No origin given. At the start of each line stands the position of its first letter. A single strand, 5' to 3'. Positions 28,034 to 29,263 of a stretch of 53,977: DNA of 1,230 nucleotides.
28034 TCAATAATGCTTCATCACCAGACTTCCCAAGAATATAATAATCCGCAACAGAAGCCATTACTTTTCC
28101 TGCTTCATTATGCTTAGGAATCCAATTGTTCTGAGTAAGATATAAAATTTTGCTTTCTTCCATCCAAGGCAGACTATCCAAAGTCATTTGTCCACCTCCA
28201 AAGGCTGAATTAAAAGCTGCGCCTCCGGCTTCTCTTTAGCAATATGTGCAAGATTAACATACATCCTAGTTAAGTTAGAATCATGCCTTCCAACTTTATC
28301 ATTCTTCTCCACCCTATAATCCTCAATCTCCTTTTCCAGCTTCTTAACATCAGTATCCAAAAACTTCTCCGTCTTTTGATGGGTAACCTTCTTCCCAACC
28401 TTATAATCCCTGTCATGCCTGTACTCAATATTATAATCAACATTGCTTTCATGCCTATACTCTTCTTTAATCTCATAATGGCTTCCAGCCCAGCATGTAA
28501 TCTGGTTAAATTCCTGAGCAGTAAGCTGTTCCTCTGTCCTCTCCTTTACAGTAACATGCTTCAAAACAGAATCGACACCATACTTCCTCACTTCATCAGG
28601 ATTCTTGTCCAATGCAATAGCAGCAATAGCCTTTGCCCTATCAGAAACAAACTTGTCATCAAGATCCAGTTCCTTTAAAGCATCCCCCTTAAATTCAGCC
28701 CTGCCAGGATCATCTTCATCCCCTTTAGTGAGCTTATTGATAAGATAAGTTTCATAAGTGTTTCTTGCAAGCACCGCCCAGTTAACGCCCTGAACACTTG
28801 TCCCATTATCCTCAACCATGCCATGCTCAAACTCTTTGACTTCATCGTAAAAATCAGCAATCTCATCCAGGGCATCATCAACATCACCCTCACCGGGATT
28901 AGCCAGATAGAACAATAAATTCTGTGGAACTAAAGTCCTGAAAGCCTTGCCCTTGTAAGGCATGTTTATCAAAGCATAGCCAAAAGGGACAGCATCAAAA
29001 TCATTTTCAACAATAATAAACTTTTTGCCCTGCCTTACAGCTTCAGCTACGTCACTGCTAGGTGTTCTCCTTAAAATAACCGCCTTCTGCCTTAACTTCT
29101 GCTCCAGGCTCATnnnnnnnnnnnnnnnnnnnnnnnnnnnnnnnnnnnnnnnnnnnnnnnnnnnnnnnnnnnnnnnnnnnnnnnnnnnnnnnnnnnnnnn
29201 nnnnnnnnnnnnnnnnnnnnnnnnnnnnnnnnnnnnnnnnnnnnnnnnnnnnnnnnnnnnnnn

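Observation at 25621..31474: DGR targets are the distal cistrons of a coupled radical SAM - tandem AAA+ - unknown - VP2 - VP1 operon next to LonB; the variable proteins appear cytoplasmic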

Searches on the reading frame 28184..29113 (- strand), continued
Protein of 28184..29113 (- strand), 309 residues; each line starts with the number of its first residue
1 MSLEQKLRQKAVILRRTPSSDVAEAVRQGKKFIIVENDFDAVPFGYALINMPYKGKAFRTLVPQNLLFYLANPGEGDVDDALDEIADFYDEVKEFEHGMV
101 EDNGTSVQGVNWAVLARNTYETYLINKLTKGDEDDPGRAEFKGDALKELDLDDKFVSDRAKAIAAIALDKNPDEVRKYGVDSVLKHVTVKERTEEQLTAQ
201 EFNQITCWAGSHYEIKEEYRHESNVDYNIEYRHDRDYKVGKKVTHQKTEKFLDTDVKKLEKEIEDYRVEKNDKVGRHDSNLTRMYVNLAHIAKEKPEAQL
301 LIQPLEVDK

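Call 54: find_related_loci(query=A2, collection=genome_contigs, flank=10000)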
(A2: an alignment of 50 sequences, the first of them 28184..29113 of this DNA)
Query A2 (309 aa) in genome_contigs; peptide patterns used: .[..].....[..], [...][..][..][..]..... (x = any residue, [..] = any of these).
43 stretches matched a pattern; 16 encode a relative of the query (tblastn E <= 1e-3); 16 distinct loci.
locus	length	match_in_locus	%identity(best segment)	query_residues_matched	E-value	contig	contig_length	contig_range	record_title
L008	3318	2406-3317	63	1-306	1e-138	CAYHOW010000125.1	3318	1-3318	MAG TPA_asm: Candidatus Woesearchaeota archaeon isolate ERP119705_co14_579 genome assembly, contig: NODE_66342_length_33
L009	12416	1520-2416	55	8-304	5e-101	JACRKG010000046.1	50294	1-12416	MAG: Candidatus Woesearchaeota archaeon isolate NC_groundwater_1849_Pr3_B-0.1um_32_19 SR-2_scaffold_141_3995771, whole g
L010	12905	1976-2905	51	1-306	1e-100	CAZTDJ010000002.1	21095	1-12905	MAG TPA_asm: Candidatus Woesearchaeota archaeon isolate binchicken_co125_1099 genome assembly, contig: NODE_5017_length_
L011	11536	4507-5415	51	1-306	1e-98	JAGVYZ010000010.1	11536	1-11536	Candidatus Woesearchaeota archaeon isolate RIFOXYB1_FULL_29_12 rifoxyb1_full_scaffold_2676, whole genome shotgun sequenc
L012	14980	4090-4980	51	18-306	1e-98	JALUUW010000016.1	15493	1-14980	MAG: Candidatus Pacearchaeota archaeon isolate 128-326_metabat1_scaf2bin.051 128-326_scaffold_1667_c1, whole genome shot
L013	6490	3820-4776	49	1-306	3e-94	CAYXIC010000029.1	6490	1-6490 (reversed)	MAG TPA_asm: Candidatus Woesearchaeota archaeon isolate binchicken_co110_96 genome assembly, contig: NODE_26292_length_6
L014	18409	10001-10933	48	1-304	3e-93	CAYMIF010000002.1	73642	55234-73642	MAG TPA_asm: uncultured Methanosarcinales archaeon isolate SRP141376_co4_74 genome assembly, contig: NODE_616_length_736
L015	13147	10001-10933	48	1-304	2e-91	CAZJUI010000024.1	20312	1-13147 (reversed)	MAG TPA_asm: Candidatus Woesearchaeota archaeon isolate binchicken_co38_527 genome assembly, contig: NODE_5534_length_20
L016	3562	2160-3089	46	1-304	4e-90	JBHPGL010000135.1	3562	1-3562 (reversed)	Nanoarchaeota archaeon isolate SAG AM-311-M09 NODE_135_length_3562_cov_20.311377, whole genome shotgun sequence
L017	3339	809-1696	49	1-306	2e-85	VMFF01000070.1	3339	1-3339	MAG: Candidatus Doudnabacteria bacterium Gr01-1014_77 G01um101477_scaffold_14009, whole genome shotgun sequence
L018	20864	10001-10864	47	1-306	7e-82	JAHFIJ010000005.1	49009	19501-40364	MAG: Candidatus Woesearchaeota archaeon isolate nzgw36 NODE_410_length_49010_cov_4.235574, whole genome shotgun sequence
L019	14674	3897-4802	42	3-307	3e-77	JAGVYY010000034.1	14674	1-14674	Candidatus Woesearchaeota archaeon isolate RIFCSPHIGHO2_02_FULL_32_10 rifcsphigho2_02_scaffold_7665, whole genome shotgu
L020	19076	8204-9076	41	3-300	2e-66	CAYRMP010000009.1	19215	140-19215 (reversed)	MAG TPA_asm: uncultured Methanosarcinales archaeon isolate binchicken_co38_613 genome assembly, contig: NODE_5989_length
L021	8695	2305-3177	41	3-300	2e-65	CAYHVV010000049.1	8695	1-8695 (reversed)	MAG TPA_asm: uncultured Methanosarcinales archaeon isolate ERP119705_co15_611 genome assembly, contig: NODE_9864_length_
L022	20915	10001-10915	39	1-304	2e-64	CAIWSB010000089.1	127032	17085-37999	uncultured Candidatus Woesearchaeota archaeon isolate AlinenSediments_bin-3794 genome assembly, contig: bin-3794:089/116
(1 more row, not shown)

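Call 86: search_protein_families(library=pfam, proteins=[L021:3191-4021:+, L021:5415-6194:+, L021:6993-7805:+, L020:9090-9914:+, L021:4036-5412:+, L004:7854-8936:+, L004:12591-13853:+, L006:10983-12083:+, L006:12086-12967:+, L006:6257-6757:+], max_evalue=0.01)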
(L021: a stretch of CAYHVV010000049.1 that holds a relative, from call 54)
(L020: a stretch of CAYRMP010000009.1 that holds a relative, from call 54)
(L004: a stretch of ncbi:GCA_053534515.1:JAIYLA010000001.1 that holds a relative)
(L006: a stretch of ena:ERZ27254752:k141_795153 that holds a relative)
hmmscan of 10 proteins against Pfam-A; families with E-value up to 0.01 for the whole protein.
L021:3191-4021:+ (276 aa): 0 families

L021:5415-6194:+ (259 aa): 0 families

L021:6993-7805:+ (270 aa): 0 families

L020:9090-9914:+ (274 aa): 0 families

L021:4036-5412:+ (458 aa): 0 families

L004:7854-8936:+ (360 aa): 0 families

L004:12591-13853:+ (420 aa): 0 families

L006:10983-12083:+ (366 aa): 0 families

L006:12086-12967:+ (293 aa): 0 families

L006:6257-6757:+ (166 aa): 0 families

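Call 87: search_solved_structures(query=L021:3191-4021:+, max_evalue=1)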
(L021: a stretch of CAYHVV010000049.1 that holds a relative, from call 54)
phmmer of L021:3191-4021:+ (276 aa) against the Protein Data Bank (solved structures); distinct sequences matched with E-value up to 1: 0.

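Call 89: find_related_loci(query=A2, collection=viral_contigs, flank=10000)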
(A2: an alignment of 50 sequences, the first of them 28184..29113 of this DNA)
Query A2 (309 aa) in viral_contigs; peptide patterns used: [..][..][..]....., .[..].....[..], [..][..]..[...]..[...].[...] (x = any residue, [..] = any of these).
64 stretches matched a pattern, but none encodes a relative of the query by tblastn (E <= 1e-3).

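Call 91: find_related_loci(query=A2, collection=metagenome_contigs, flank=10000)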
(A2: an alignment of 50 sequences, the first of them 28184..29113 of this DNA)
Query A2 (309 aa) in metagenome_contigs; peptide patterns used: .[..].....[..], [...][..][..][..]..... (x = any residue, [..] = any of these).
80 stretches matched a pattern; 27 encode a relative of the query (tblastn E <= 1e-3); 26 distinct loci.
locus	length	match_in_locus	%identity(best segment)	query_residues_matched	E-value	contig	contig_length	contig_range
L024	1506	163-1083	63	1-309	5e-146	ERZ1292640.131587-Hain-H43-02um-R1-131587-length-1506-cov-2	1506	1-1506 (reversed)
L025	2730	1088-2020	56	1-304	8e-120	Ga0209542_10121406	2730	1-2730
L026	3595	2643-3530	58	1-304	2e-117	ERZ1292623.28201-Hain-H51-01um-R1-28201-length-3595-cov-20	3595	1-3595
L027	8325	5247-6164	54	1-306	2e-111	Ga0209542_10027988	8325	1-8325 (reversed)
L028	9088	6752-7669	54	1-306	6e-111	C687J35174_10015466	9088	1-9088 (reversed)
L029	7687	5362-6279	54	1-306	6e-111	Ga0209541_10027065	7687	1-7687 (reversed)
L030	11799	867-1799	55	1-304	4e-109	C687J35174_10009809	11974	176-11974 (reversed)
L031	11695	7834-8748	53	1-304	2e-106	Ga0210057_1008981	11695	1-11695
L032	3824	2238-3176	53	1-306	4e-106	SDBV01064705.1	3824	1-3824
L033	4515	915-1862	52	1-303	8e-103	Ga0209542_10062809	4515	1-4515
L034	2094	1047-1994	52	1-303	1e-107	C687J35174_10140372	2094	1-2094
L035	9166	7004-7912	51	1-306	3e-98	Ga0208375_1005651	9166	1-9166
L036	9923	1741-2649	51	1-306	2e-97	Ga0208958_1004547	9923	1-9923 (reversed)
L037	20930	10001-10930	50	1-304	7e-97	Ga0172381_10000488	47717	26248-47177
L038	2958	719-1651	52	1-306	3e-97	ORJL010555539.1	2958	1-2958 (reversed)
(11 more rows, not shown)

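Call 93: search_protein_families(library=pfam, alignment_id=A2, max_evalue=1)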
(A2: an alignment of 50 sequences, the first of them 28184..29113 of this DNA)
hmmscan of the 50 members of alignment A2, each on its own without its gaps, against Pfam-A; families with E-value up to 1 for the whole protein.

A. member 1, window:28184-29113:- (309 aa): 2 families
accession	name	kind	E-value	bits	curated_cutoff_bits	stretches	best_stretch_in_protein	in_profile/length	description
PF00959.24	Phage_lysozyme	-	0.077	13.8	22.3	1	228-266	19-58/125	Phage lysozyme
PF20003.4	fvmX5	-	0.085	13.2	24.2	1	180-264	70-148/187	FtsH ternary system domain X5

B. families by the number of members that match (of 50 scanned): 41 families (the first 25 are shown)
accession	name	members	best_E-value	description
PF09693.15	Phage_XkdX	2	0.0099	Phage uncharacterised protein (Phage_XkdX)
PF14063.11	DUF4254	2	0.035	Protein of unknown function (DUF4254)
PF06260.17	DUF1024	2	0.053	Protein of unknown function (DUF1024)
PF20003.4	fvmX5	2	0.085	FtsH ternary system domain X5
PF08663.15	HalX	2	0.17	HalX domain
PF16326.10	ABC_tran_CTD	2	0.24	ABC transporter C-terminal domain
PF20217.3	DUF6577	1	0.01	Family of unknown function (DUF6577)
PF20591.4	DUF6792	1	0.012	Domain of unknown function (DUF6792)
PF25610.1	HR1_TOCA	1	0.023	TOCA family HR1 domain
PF05324.18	Sperm_Ag_HE2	1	0.028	Sperm antigen HE2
PF22022.2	Phage_int_M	1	0.032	Phage integrase central domain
PF09128.16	RGS-like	1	0.041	Regulator of G protein signalling-like domain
PF24835.1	DUF7717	1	0.05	Family of unknown function (DUF7717)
PF14613.12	HAM1_C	1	0.062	HAM1-like, C-terminal domain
PF07976.19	Phe_hydrox_dim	1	0.07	Phenol hydroxylase, C-terminal dimerisation domain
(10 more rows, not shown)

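Call 94: search_protein_families(library=phrogs, proteins=[window:28184-29113:-], max_evalue=0.01)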
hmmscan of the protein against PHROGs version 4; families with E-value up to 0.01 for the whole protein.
window:28184-29113:- (309 aa): 1 family
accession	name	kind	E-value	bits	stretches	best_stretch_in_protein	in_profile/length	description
phrog_16879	-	unknown function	0.00028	21.5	1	184-256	46-116/161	-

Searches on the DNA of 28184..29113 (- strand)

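Call 82: search_rna_families(sources=[L001, L002, L021], threshold=gathering)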
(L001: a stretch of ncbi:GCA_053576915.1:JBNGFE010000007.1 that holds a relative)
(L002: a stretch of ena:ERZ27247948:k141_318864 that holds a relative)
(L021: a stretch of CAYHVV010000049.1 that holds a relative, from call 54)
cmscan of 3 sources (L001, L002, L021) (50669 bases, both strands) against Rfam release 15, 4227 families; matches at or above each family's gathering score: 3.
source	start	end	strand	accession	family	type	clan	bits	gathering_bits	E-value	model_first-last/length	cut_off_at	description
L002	14743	14904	+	RF03019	RT-16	Gene; sRNA;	-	77.3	50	2.1e-10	1-158/158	no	RT-16 RNA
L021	7877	8048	+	RF03019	RT-16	Gene; sRNA;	-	61.4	50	4.1e-07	1-158/158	no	RT-16 RNA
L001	6963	7177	-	RF03019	RT-16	Gene; sRNA;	-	53.3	50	1.9e-05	1-158/158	no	RT-16 RNA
